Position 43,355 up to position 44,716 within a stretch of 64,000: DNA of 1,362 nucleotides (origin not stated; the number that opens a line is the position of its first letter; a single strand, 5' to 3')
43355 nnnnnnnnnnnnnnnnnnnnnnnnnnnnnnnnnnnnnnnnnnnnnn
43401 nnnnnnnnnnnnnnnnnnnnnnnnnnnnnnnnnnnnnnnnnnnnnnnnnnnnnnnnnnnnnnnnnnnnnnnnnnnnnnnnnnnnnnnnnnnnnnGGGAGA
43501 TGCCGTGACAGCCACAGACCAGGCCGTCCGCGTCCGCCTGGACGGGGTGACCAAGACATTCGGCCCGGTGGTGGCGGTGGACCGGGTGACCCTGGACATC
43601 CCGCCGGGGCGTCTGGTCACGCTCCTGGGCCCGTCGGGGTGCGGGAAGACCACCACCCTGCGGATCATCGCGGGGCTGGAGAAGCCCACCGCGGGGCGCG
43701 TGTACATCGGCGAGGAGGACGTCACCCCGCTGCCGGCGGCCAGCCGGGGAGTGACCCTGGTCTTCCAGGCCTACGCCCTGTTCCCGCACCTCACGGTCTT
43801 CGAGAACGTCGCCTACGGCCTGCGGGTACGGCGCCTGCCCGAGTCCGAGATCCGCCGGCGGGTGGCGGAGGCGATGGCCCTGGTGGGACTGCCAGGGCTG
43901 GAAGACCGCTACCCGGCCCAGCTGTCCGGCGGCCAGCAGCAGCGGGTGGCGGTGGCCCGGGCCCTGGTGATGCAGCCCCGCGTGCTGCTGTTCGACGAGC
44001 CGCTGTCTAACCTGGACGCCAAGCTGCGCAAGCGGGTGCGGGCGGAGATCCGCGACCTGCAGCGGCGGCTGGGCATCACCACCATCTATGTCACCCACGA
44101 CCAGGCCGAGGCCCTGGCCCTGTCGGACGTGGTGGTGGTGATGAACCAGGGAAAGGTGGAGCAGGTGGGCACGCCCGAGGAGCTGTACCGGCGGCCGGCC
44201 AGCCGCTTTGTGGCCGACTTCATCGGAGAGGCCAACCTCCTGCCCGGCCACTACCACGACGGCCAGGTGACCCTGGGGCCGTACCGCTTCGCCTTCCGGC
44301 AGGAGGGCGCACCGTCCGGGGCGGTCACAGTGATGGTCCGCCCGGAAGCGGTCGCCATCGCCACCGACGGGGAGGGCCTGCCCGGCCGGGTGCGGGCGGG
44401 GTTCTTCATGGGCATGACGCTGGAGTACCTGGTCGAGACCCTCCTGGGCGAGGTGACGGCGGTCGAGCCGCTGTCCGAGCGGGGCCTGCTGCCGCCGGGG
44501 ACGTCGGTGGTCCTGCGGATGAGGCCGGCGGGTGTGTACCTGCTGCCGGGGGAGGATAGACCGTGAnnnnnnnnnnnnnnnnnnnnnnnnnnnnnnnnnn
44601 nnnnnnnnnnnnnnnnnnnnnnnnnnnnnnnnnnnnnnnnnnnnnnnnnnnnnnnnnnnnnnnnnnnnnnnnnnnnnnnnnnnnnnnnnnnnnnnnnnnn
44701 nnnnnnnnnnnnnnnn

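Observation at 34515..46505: Duplicated FbpABC-type transporters interleaved with a creatininase-family amidohydrolase, TIM-barrel isomerases, a class-I aldolase and hydroxypyruvate isomerase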

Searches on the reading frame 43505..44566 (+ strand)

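Call 7: search_protein_families(library=pfam, proteins=[window:43505-44566:+])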
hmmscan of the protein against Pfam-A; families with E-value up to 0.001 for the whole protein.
window:43505-44566:+ (353 aa): 4 families
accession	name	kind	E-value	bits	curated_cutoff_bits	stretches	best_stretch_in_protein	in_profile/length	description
PF00005.33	ABC_tran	-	6.7e-37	127.6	25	1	26-167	2-136/137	ABC transporter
PF08402.16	TOBE_2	-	2.7e-09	37.4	21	1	276-347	1-76/76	TOBE domain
PF13304.12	AAA_21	-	4e-08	34.1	27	1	123-200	221-300/304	AAA domain, putative AbiEii toxin, Type IV TA system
PF17850.7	CysA_C_terminal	-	1.1e-06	29.5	29.7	1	244-285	1-43/43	CysA C-terminal regulatory domain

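Call 8: search_protein_families(library=ncbifam, proteins=[window:43505-44566:+])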
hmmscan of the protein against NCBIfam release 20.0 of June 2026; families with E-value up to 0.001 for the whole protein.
window:43505-44566:+ (353 aa): 185 families (the best 25 are shown)
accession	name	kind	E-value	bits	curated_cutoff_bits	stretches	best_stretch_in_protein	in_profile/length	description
NF008513.0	PRK11432.1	equivalog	3.1e-118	394.7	496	1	10-347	7-347/351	ferric ABC transporter ATP-binding protein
TIGR03265.1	PhnT2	equivalog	6.6e-117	390.7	457.7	1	9-307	4-307/353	putative 2-aminoethylphosphonate ABC transporter ATP-binding protein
NF006987.0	PRK09452.1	equivalog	2.4e-108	362.2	482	1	6-316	14-337/378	spermidine/putrescine ABC transporter ATP-binding protein PotA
NF043075.1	MMSYN1_0197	equivalog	4.7e-104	348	550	1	11-312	4-308/341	spermidine/putrescine ABC transporter ATP-binding protein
NF008653.0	PRK11650.1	subfamily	2e-102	342.9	432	1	9-299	3-301/357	sn-glycerol-3-phosphate ABC transporter ATP-binding protein UgpC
TIGR01187.1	potA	subfamily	7e-99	331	355.6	1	40-312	1-286/325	polyamine ABC transporter ATP-binding protein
NF040933.2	ABC_arch_GlcV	equivalog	1.2e-94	317.2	450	1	8-289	1-292/357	glucose ABC transporter ATP-binding protein GlcV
TIGR00968.1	3a0106s01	subfamily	5.3e-94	314.2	342.75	1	12-246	3-237/237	sulfate ABC transporter ATP-binding protein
TIGR03258.1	PhnT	equivalog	3.8e-92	309.1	499.15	1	7-286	6-294/359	2-aminoethylphosphonate ABC transport system ATP-binding subunit PhnT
NF008105.0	PRK10851.1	equivalog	4e-91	305.4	502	1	10-287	3-284/362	sulfate/thiosulfate ABC transporter ATP-binding protein CysA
NF040840.2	tungstate_WtpC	equivalog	4.7e-85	285.9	440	1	13-288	5-281/347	tungstate ABC transporter ATP-binding protein WtpC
NF008233.0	PRK11000.1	equivalog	1e-84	284.5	568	1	9-243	3-237/369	maltose/maltodextrin ABC transporter ATP-binding protein MalK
NF008621.0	PRK11607.1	equivalog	8.1e-78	261.8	613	1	13-250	23-260/377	putrescine ABC transporter ATP-binding subunit PotG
TIGR01186.1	proV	subfamily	8.3e-69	232.4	326.6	1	19-245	3-235/363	betaine/proline/choline family ABC transporter ATP-binding protein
TIGR03415.1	ABC_choXWV_ATP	equivalog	7.3e-59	199.6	483.75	1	15-245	30-270/382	choline ABC transporter ATP-binding protein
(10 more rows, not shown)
